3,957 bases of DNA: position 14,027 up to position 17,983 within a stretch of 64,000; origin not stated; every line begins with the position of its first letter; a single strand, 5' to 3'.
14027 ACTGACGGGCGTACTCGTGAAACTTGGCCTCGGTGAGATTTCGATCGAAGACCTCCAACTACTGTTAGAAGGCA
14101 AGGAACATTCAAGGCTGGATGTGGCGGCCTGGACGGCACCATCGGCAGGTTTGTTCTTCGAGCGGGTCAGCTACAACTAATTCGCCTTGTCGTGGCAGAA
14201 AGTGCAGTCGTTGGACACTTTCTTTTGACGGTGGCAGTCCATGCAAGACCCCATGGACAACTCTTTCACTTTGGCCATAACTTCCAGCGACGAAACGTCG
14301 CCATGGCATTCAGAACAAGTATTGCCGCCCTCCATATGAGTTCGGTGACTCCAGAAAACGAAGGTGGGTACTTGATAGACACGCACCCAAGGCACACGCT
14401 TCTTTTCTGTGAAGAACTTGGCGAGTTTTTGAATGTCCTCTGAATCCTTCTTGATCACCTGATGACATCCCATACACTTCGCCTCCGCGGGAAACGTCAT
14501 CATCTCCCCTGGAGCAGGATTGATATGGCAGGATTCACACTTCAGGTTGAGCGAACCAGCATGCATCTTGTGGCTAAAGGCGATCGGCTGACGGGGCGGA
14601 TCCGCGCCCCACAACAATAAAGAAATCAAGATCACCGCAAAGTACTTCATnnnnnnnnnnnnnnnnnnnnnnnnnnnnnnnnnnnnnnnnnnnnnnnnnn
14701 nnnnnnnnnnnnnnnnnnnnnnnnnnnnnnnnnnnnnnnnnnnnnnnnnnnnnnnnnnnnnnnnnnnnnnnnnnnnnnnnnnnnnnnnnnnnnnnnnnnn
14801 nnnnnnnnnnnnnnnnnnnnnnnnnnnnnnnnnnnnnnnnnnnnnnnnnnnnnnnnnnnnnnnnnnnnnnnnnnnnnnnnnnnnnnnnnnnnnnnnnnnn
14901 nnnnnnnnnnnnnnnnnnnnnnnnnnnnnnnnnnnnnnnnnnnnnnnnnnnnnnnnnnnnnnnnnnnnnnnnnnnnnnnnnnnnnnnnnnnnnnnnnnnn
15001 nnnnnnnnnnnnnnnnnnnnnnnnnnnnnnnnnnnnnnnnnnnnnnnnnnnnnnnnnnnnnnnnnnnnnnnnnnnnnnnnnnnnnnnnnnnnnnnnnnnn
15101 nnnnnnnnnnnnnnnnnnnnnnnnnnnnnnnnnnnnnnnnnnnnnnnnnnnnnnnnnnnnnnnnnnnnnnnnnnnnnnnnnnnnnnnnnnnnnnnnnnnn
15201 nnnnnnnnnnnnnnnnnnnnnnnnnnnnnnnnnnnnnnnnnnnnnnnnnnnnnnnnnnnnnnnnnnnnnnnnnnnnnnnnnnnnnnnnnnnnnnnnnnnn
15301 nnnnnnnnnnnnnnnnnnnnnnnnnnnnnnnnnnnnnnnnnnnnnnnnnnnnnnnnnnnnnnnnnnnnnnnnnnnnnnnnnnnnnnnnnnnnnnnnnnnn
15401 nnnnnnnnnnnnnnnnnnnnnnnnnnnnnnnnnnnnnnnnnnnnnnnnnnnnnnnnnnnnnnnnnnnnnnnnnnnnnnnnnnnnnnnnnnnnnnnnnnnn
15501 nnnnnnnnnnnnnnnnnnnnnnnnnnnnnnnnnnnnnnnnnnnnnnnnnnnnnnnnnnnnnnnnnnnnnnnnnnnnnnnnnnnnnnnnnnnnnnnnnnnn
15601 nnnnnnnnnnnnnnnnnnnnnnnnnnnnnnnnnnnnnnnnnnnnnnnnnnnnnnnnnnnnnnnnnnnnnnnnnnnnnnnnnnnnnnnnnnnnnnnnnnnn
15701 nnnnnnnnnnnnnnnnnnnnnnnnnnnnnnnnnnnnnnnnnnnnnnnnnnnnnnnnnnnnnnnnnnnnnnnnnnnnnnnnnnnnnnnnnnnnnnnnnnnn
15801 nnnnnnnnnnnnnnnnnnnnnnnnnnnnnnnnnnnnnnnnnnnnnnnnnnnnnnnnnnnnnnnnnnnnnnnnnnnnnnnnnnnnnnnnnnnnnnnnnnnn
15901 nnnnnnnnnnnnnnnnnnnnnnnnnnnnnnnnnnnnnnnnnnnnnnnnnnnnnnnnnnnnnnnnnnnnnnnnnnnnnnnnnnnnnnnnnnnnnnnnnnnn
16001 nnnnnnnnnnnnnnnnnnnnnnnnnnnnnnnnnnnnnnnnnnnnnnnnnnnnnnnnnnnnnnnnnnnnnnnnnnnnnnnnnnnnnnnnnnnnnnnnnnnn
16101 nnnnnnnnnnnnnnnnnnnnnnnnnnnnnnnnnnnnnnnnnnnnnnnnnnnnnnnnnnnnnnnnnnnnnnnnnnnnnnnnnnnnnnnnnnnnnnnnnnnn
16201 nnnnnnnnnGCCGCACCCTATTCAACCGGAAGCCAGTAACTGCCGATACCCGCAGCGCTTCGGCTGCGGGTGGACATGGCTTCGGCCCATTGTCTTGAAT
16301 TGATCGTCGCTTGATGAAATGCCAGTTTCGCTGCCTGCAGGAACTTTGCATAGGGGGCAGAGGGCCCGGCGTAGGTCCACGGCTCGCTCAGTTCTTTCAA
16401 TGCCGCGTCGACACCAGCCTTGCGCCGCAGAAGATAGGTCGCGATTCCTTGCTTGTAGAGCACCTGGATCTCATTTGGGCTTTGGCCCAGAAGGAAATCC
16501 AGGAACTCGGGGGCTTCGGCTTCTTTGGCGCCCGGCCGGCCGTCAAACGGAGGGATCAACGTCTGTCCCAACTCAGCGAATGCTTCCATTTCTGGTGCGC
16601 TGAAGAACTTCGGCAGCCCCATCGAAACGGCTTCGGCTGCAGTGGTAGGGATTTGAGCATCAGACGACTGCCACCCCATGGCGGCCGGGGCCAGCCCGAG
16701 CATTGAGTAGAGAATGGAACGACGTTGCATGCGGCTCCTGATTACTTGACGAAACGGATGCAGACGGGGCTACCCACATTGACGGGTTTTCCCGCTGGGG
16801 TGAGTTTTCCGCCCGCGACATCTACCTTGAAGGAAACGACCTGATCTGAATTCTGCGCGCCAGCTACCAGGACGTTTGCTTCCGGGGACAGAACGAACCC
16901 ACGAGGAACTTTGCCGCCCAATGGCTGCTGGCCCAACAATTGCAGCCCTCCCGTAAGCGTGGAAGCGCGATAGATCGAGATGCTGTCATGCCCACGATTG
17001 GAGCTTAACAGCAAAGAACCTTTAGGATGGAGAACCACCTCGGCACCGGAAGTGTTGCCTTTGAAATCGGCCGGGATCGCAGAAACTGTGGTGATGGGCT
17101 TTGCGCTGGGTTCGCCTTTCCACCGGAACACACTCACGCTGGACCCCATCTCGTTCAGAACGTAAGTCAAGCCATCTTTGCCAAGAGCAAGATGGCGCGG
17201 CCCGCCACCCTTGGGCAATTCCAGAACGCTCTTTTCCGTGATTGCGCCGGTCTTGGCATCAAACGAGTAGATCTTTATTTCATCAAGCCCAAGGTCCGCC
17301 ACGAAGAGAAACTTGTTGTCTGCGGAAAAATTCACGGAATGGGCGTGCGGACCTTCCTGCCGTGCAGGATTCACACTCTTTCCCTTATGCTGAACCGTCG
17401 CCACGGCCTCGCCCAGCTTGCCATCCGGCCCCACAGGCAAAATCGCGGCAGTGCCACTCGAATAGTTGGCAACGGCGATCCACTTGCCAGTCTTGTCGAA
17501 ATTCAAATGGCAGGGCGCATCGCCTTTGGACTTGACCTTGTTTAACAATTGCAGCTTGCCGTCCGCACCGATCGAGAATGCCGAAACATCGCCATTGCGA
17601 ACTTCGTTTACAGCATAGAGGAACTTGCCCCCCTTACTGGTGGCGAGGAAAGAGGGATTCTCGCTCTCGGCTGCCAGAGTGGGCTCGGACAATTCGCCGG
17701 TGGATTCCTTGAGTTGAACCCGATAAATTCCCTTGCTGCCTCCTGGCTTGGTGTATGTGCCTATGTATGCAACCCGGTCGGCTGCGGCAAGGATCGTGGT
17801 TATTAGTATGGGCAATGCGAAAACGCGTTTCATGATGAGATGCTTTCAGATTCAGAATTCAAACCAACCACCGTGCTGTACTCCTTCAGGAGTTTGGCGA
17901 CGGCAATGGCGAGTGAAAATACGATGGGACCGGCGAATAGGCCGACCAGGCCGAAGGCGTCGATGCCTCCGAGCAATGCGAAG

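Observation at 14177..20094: Operon for exported sugar oxidation that pairs a GMC dehydrogenase with an ActA/QrcA-like pentaheme cytochrome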

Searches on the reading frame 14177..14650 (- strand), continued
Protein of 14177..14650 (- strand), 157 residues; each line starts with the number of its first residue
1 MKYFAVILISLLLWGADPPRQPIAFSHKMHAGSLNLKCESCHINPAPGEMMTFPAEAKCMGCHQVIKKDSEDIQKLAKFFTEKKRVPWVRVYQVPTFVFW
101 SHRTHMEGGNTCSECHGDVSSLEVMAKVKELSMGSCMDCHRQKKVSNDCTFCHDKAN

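Call 57: search_protein_families(library=pfam, proteins=[L026:2786-4834:+, L026:4856-5803:+, L026:5803-6636:+, L026:6652-7008:+, L026:7046-7720:+, L026:10409-11551:+, L031:2693-4264:+, L031:4355-5938:+, L031:5938-6723:+, L031:6696-7739:+], max_evalue=0.0001)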
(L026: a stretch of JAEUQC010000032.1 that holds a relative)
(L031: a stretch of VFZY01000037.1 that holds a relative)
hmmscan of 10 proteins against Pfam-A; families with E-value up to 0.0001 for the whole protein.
L026:2786-4834:+ (683 aa): 0 families

L026:4856-5803:+ (316 aa): 2 families
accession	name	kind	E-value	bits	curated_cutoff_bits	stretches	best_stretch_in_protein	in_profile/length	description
PF00742.24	Homoserine_dh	-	2.6e-44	151.5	22.9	1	132-310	1-173/173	Homoserine dehydrogenase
PF03447.22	NAD_binding_3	-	2.4e-09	38.4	24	1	7-124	1-116/116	Homoserine dehydrogenase, NAD binding domain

L026:5803-6636:+ (278 aa): 1 family
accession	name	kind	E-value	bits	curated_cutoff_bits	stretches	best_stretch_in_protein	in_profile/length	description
PF01557.24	FAA_hydrolase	-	4e-49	167.6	23.9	1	77-278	1-214/214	Fumarylacetoacetate (FAA) hydrolase C-terminal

L026:6652-7008:+ (119 aa): 0 families

L026:7046-7720:+ (225 aa): 0 families

L026:10409-11551:+ (381 aa): 5 families
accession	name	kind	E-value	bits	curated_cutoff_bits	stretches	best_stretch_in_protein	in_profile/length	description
PF13304.12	AAA_21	-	1.4e-35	124.2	27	1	26-320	3-303/304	AAA domain, putative AbiEii toxin, Type IV TA system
PF13175.12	AAA_15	-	2.8e-11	44.1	32.1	1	1-47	1-48/374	AAA ATPase domain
PF02463.25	SMC_N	-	3.4e-08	33.6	40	1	3-45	2-47/220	RecF/RecN/SMC N terminal domain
PF13555.12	AAA_29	-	5.4e-07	29.7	27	1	4-44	2-44/61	P-loop containing region of AAA domain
PF13476.12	AAA_23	-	6.8e-06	27.3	27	1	5-46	1-43/201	AAA domain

L031:2693-4264:+ (524 aa): 2 families
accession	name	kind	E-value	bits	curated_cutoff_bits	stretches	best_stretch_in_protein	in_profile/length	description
PF04389.22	Peptidase_M28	-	3.5e-46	157.8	21.3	1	280-499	1-192/193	Peptidase family M28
PF01546.33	Peptidase_M20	-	4.9e-07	30.3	24.6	1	299-392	2-96/206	Peptidase family M20/M25/M40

L031:4355-5938:+ (528 aa): 2 families
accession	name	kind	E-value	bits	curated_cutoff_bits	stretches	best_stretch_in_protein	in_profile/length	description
PF00501.34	AMP-binding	-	6.2e-83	279.2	29.9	1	13-382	3-384/384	AMP-binding enzyme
PF13193.12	AMP-binding_C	-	1.1e-21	77.9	24.5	1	432-508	1-76/76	AMP-binding enzyme C-terminal domain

L031:5938-6723:+ (262 aa): 2 families
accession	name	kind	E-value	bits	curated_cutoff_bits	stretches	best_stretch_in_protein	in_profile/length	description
PF06325.19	PrmA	-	5.5e-35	121.7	22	1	56-253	90-294/296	Ribosomal protein L11 methyltransferase (PrmA)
PF05175.20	MTS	-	1.8e-06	28.2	23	1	97-177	3-82/170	Methyltransferase small domain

L031:6696-7739:+ (348 aa): 0 families

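Call 75: predict_structure(alignment_id=A3)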
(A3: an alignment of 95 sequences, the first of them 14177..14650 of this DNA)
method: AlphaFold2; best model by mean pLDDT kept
length: 157 residues; sequences in the alignment: 95
mean_pLDDT: 91.4   pTM: 0.76
mean pLDDT of the five models: 91.4, 91.2, 90.6, 90.6, 88.8
residues with pLDDT >= 90: 124; 70-90: 30; 50-70: 3; < 50: 0
segments of 3 or more residues with pLDDT < 50: none
pLDDT, mean of each block of 10 residues (from residue 1): 74 75 95 95 94 95 97 98 95 90 95 94 93 94 94 79
secondary structure, 60 per line:
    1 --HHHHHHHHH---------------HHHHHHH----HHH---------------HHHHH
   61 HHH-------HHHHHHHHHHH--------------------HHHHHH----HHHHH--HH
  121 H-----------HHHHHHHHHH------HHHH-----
elements in order: H3-11 H27-33 H56-63 H71-81 H102-107 H112-116 H133-142 H149-152

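Call 77: fold_search(model_id=the predicted structure, library=pdb)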
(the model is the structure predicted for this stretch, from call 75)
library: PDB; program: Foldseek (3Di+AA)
matches with E <= 10: 18; with E <= 0.001: 4
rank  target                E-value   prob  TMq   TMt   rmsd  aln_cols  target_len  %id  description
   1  6f0k_A                4.6e-09  1.00  0.74  0.57   6.2       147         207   30  Alternative complex III (released 2018-05-09)
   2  6btm_A                6.0e-09  1.00  0.65  0.48   7.1       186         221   26  Structure of Alternative Complex III from Flavobacterium johnsoniae (Wild Type) (released 2018-05-09)
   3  8k9e_A                1.3e-08  1.00  0.74  0.55   6.4       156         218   32  Cryo-EM structure of the photosynthetic alternative complex III from Chloroflexus aurantiacus at 3.3 angstrom (released 2024-03-06)
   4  6lod_A                9.1e-08  1.00  0.77  0.56   5.9       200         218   23  Cryo-EM structure of the air-oxidized photosynthetic alternative complex III from Roseiflexus castenholzii (released 2020-11-04)
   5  3ov0                  2.2e-01  0.15  0.26  0.16  14.4       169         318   22  Structure of dodecaheme cytochrome c GSU1996 (released 2010-12-29)
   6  2a3p                  7.6e-01  0.05  0.17  0.22  13.4       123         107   16  Structure of Desulfovibrio desulfuricans G20 tetraheme cytochrome with bound molybdate (released 2006-04-18)
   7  1i77                  1.7e+00  0.10  0.23  0.30   6.4       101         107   17  CYTOCHROME C3 FROM DESULFOVIBRIO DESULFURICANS ESSEX 6 (released 2001-08-29)
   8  3h33                  2.0e+00  0.21  0.27  0.52   4.4        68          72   20  PpcC, A cytochrome c7 from Geobacter sulfurreducens (released 2009-12-29)
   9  2cj9_A                4.1e+00  0.02  0.12  0.05  13.8        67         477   12  Crystal structure of Methanosarcina barkeri seryl-tRNA synthetase complexed with an analog of seryladenylate (released 2006-06-26)
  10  2cvc                  5.0e+00  0.02  0.22  0.09  18.6       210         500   16  Crystal structure of High-Molecular Weight Cytochrome c from Desulfovibrio vulgaris (Hildenborough) (released 2006-06-06)
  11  3sel                  5.3e+00  0.13  0.25  0.51   3.9        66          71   24  PpcA M58N mutant (released 2012-06-27)
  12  1h29_A                5.3e+00  0.02  0.22  0.09  18.8       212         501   17  Sulfate respiration in Desulfovibrio vulgaris Hildenborough: Structure of the 16-heme Cytochrome c HmcA at 2.5 A resol (released 2002-10-02)
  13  7kzv_U                6.1e+00  0.02  0.13  0.02  16.5        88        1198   11  Structure of the human fanconi anaemia Core-UBE2T-ID-DNA complex in closed state (released 2021-03-10)
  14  1h29_D                6.9e+00  0.01  0.21  0.09  18.8       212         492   17  Sulfate respiration in Desulfovibrio vulgaris Hildenborough: Structure of the 16-heme Cytochrome c HmcA at 2.5 A resol (released 2002-10-02)
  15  2cja_A                7.4e+00  0.01  0.12  0.05  15.8        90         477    9  Crystal structure of Methanosarcina barkeri seryl-tRNA synthetase complexed with ATP (released 2006-06-26)
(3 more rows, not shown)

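Call 78: search_protein_representatives(protein=window:14177-14650:-)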
Query: 157 residues. Proteins with E-value up to 0.001 (for the whole library): 2871; up to 1e-10: 1381; up to 1e-30: 67. The best 150 are listed.
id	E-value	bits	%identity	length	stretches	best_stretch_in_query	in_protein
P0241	5.1e-45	169.5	52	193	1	17-154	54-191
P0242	4.7e-44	166.3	51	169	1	18-157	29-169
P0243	2.7e-42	160.6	49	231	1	17-154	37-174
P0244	1.1e-41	158.6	46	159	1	3-154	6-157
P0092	7.9e-40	152.6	48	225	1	16-154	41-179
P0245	2.6e-39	150.9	45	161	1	15-156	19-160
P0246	3.4e-39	150.6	48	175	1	18-154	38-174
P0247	4.7e-39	150.1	47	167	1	6-155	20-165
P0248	5.3e-39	149.9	48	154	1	7-155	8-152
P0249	5.4e-39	149.9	46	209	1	18-153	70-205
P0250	8.2e-39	149.3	46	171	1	18-154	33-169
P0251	1.5e-38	148.4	50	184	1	18-154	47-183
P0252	1.8e-38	148.2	46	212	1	20-154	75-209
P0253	2.1e-38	148.0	36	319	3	24-154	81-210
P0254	2.2e-38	147.9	48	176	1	18-154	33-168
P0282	1.1e-32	129.3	42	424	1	18-150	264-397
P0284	1.4e-32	129.1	45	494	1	18-154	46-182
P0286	1.8e-32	128.7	44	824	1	18-154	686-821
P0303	6.3e-31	123.7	41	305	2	19-147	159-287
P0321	1.5e-29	119.2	42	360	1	20-154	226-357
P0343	1.1e-28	116.4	40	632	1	17-154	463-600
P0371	1.4e-27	112.7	32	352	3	18-155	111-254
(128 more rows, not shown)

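Call 79: search_protein_families(library=pfam, proteins=[P0286, P0343, P0284, P0253, P0321, P0282, P0371, P0303], max_evalue=0.0001)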
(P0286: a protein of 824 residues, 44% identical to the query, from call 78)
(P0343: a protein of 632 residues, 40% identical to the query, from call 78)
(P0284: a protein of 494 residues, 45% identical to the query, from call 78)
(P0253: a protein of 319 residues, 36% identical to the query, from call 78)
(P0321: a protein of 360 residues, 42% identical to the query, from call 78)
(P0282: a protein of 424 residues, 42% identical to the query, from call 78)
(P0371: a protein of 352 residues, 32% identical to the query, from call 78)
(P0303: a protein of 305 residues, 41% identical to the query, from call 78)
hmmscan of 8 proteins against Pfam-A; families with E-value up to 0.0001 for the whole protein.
P0286 (824 aa): 6 families
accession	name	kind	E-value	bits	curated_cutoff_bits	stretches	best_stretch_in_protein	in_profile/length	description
PF01011.28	PQQ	-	6.5e-204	679.4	26.7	1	37-618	1-595/595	Glucose/ethanol/alcohol dehydrogenase, beta-propeller domain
PF13360.13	PQQ_2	-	3.3e-20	73.2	27.6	1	524-607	4-71/233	Outer membrane protein assembly factor BamB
PF14522.11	Cytochrome_C7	-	2.8e-10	40.3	24.8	1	766-821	2-67/67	Cytochrome c7 and related cytochrome c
PF02085.21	Cytochrom_CIII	-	7.9e-08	33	22.9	1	688-735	18-58/101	Class III cytochrome C family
PF13570.13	Beta-prop_ACSF4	-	1.4e-05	25.1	133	0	527-608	159-223/329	Beta-alanine-activating enzyme, beta-propeller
PF14537.11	Cytochrom_c3_2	-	1.7e-05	25.6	25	0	697-783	1-64/79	Cytochrome c3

P0343 (632 aa): 6 families
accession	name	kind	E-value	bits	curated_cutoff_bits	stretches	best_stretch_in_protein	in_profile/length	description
PF13442.11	Cytochrome_CBB3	-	1.7e-17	64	27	1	341-417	4-68/68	Cytochrome C oxidase, cbb3-type, subunit III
PF00034.26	Cytochrom_C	-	2.7e-16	61.1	21.3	1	342-417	3-86/90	Cytochrome c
PF14522.11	Cytochrome_C7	-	1.2e-14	54.3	24.8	1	543-599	1-66/67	Cytochrome c7 and related cytochrome c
PF14537.11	Cytochrom_c3_2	-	1.2e-08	35.7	25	0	476-519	2-44/79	Cytochrome c3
PF02085.21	Cytochrom_CIII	-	4.4e-08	33.8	22.9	0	464-516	16-61/101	Class III cytochrome C family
PF22113.1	Mtrc-MtrF_II-IV_dom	-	1.5e-07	31.6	30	0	482-597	8-135/176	Outer membrane cytochrome MtrC/MtrF-like, domains II/IV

P0284 (494 aa): 7 families
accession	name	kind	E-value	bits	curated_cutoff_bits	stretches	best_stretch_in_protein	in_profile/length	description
PF09084.16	NMT1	-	6.2e-17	62.6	20.5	1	199-407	5-210/216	NMT1/THI5 like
PF13379.11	NMT1_2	-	1.6e-11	45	24.7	1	188-419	8-251/252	NMT1-like family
PF14522.11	Cytochrome_C7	-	6.3e-10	39.2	24.8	1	126-182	2-67/67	Cytochrome c7 and related cytochrome c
PF16868.10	NMT1_3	-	4.5e-07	30.2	27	1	225-348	41-167/289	NMT1-like family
PF02085.21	Cytochrom_CIII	-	5.4e-07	30.3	22.9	0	37-94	8-57/101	Class III cytochrome C family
PF12974.12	Phosphonate-bd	-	3.3e-06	27.1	27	1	219-371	33-192/242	ABC transporter, phosphonate, periplasmic substrate-binding protein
PF14537.11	Cytochrom_c3_2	-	1e-05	26.3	25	0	58-143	2-78/79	Cytochrome c3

P0253 (319 aa): 3 families
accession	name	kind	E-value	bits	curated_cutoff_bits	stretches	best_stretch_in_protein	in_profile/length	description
PF14522.11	Cytochrome_C7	-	9.4e-22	77.1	24.8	1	258-319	1-67/67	Cytochrome c7 and related cytochrome c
PF02085.21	Cytochrom_CIII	-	1.2e-12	48.4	22.9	1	29-121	13-101/101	Class III cytochrome C family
PF14537.11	Cytochrom_c3_2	-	1.4e-11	45.1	25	1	90-196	4-78/79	Cytochrome c3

P0321 (360 aa): 5 families
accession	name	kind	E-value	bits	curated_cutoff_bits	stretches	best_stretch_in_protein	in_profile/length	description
PF01011.28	PQQ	-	1.9e-49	169.3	26.7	1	1-164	409-595/595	Glucose/ethanol/alcohol dehydrogenase, beta-propeller domain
PF14522.11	Cytochrome_C7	-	5.1e-10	39.5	24.8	1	301-357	1-67/67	Cytochrome c7 and related cytochrome c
PF13360.13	PQQ_2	-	5.2e-08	33.3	27.6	1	69-157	3-69/233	Outer membrane protein assembly factor BamB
PF02085.21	Cytochrom_CIII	-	1.3e-07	32.3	22.9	1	222-270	15-57/101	Class III cytochrome C family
PF14537.11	Cytochrom_c3_2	-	3e-06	28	25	0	236-269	4-36/79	Cytochrome c3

P0282 (424 aa): 6 families
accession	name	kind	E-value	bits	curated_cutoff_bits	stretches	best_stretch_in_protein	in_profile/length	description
PF00034.26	Cytochrom_C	-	8.7e-19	69.1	21.3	2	139-225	4-89/90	Cytochrome c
PF14522.11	Cytochrome_C7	-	1.8e-13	50.5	24.8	1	344-423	1-66/67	Cytochrome c7 and related cytochrome c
PF02085.21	Cytochrom_CIII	-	8.1e-11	42.6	22.9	1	261-331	13-74/101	Class III cytochrome C family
PF14537.11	Cytochrom_c3_2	-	1.9e-10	41.5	25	1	356-423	6-64/79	Cytochrome c3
PF13442.11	Cytochrome_CBB3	-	5.7e-10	39.8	27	0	139-222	6-68/68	Cytochrome C oxidase, cbb3-type, subunit III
PF22113.1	Mtrc-MtrF_II-IV_dom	-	2.6e-08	34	30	1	283-423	8-163/176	Outer membrane cytochrome MtrC/MtrF-like, domains II/IV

P0371 (352 aa): 3 families
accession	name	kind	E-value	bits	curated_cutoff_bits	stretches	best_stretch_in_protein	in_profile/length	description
PF14522.11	Cytochrome_C7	-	6.3e-23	80.8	24.8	3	295-352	2-67/67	Cytochrome c7 and related cytochrome c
PF02085.21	Cytochrom_CIII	-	1.6e-14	54.5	22.9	1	54-139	16-86/101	Class III cytochrome C family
PF14537.11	Cytochrom_c3_2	-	3.4e-12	47.1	25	1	66-157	2-79/79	Cytochrome c3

P0303 (305 aa): 5 families
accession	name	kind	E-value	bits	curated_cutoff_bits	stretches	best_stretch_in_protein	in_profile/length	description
PF00034.26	Cytochrom_C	-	7.3e-13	50.1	21.3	1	30-117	2-88/90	Cytochrome c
PF14522.11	Cytochrome_C7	-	1.7e-11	44.2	24.8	1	238-305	1-67/67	Cytochrome c7 and related cytochrome c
PF02085.21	Cytochrom_CIII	-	2.4e-10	41.1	22.9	0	158-226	16-75/101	Class III cytochrome C family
PF14537.11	Cytochrom_c3_2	-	8.8e-08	33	25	0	244-305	1-65/79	Cytochrome c3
PF13442.11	Cytochrome_CBB3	-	4.6e-06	27.3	27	1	29-81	3-51/68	Cytochrome C oxidase, cbb3-type, subunit III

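Call 90: search_protein_families(library=pfam, proteins=[L082:4811-5977:+, L033:7198-7755:+, L084:4343-5971:+], max_evalue=0.01)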
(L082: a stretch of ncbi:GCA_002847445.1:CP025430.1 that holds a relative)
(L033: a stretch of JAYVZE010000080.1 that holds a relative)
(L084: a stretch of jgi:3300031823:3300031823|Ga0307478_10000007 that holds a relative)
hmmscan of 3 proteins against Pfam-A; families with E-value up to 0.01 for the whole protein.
L082:4811-5977:+ (388 aa): 1 family
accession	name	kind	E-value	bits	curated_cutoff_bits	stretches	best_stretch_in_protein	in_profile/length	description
PF00890.30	FAD_binding_2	-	0.0019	17.9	20.4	1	78-152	117-197/414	FAD binding domain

L033:7198-7755:+ (185 aa): 1 family
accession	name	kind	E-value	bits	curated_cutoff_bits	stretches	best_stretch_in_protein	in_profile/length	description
PF01220.24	DHquinase_II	-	6.8e-46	155.9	23.3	1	34-170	1-137/138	Dehydroquinase class II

L084:4343-5971:+ (542 aa): 5 families
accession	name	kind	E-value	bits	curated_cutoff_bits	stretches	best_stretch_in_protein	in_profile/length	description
PF13450.12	NAD_binding_8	-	2.7e-10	40.8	21.9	1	40-97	1-56/68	NAD(P)-binding Rossmann-like domain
PF01593.30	Amino_oxidase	-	1.9e-09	37.8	19.8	1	239-317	194-271/443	Flavin containing amine oxidoreductase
PF01266.30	DAO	-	6.6e-07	29.6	27.9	1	37-74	1-38/353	FAD dependent oxidoreductase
PF01946.23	Thi4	-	2.5e-05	24.1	26.2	1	36-74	18-57/235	Thi4 family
PF00890.30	FAD_binding_2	-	0.0055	16.4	20.4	0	37-73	1-37/414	FAD binding domain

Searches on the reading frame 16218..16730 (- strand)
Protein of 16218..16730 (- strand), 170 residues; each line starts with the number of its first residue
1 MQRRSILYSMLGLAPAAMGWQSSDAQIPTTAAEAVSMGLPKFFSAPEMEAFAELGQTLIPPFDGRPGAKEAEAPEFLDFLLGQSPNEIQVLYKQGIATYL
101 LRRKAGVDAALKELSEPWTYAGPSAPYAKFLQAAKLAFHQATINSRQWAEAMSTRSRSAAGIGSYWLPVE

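Call 3: search_protein_families(library=pfam, proteins=[window:16218-16730:-], max_evalue=0.01)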
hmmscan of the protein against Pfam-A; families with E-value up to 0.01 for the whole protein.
window:16218-16730:- (170 aa): 1 family
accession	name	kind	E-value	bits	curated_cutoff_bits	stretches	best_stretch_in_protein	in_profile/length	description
PF13618.11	Gluconate_2-dh3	-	2.2e-05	25.3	23.4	1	46-98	2-54/135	Gluconate 2-dehydrogenase subunit 3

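Call 4: search_protein_families(library=ncbifam, proteins=[window:16218-16730:-], max_evalue=0.01)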
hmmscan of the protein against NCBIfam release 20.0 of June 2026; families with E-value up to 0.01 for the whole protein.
window:16218-16730:- (170 aa): 0 families

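Call 16: search_solved_structures(query=window:16218-16730:-, max_evalue=10)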
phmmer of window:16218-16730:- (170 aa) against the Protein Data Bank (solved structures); distinct sequences matched with E-value up to 10: 2.
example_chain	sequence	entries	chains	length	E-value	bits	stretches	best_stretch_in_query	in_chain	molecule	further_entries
3rr1_A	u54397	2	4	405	0.95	12.6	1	60-113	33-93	Putative D-galactonate dehydratase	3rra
3m16_A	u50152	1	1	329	1.1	12.4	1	18-65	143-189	Transaldolase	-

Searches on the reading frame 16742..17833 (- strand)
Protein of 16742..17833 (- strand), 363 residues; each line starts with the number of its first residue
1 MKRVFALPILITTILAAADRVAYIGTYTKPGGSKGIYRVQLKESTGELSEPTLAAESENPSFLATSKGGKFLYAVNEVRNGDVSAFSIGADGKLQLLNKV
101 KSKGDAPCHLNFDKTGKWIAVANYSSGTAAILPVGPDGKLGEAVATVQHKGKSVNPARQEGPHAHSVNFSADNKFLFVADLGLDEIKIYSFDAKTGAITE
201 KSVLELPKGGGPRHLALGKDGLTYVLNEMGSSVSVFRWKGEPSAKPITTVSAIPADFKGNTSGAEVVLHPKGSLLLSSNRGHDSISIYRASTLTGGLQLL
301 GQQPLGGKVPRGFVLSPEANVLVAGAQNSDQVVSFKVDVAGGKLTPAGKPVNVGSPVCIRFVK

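Call 3: search_protein_families(library=pfam, proteins=[window:16742-17833:-], max_evalue=0.01)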
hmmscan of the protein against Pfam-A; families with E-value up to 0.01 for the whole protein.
window:16742-17833:- (363 aa): 2 families
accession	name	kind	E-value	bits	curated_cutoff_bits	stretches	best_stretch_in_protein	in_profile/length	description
PF10282.15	Lactonase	-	1.3e-108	363.8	21.7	1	22-361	2-344/344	Lactonase, 7-bladed beta-propeller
PF08450.18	SGL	-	0.00025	21.2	26.3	1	53-241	45-215/246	SMP-30/Gluconolactonase/LRE-like region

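Call 4: search_protein_families(library=ncbifam, proteins=[window:16742-17833:-], max_evalue=0.01)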
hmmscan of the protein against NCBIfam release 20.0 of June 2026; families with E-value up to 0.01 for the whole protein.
window:16742-17833:- (363 aa): 4 families
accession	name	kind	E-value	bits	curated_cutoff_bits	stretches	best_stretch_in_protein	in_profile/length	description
NF050136.1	PGL_lacton_Staph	exception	1.4e-52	178.8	500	1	22-361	3-341/341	6-phosphogluconolactonase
NF008258.1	PRK11028.1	equivalog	1.9e-40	139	370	1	28-349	7-316/330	6-phosphogluconolactonase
NF052460.1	L-NosZ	equivalog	6.6e-08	31.5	700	1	60-134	89-161/480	clade III lactonase-type nitrous-oxide reductase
TIGR03866.1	PQQ_ABC_repeats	subfamily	9.6e-07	28.1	287.3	1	142-236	21-110/310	PQQ-dependent catabolism-associated beta-propeller protein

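Call 55: search_solved_structures(query=window:16742-17833:-, max_evalue=1e-15)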
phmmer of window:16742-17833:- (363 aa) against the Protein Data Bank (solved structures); distinct sequences matched with E-value up to 1e-15: 6.
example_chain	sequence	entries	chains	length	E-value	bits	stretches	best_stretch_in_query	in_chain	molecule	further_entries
3scy_A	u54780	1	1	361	3e-56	194.3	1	21-362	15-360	Hypothetical bacterial 6-phosphogluconolactonase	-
3fgb_A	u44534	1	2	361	2e-52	181.7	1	16-362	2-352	uncharacterized protein Q89ZH8_BACTN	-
3hfq_A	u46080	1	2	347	4.9e-48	167.3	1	23-362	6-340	uncharacterized protein lp_2219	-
4qrj_A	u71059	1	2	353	5.3e-45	157.3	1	22-362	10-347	putative 6-phosphogluconolactonase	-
6igb_A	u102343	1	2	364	2.1e-44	155.3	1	23-362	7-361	Periplasmic gluconolactonase, PpgL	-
6nau_A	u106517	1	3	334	2.4e-21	79.5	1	65-349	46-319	6-phosphogluconolactonase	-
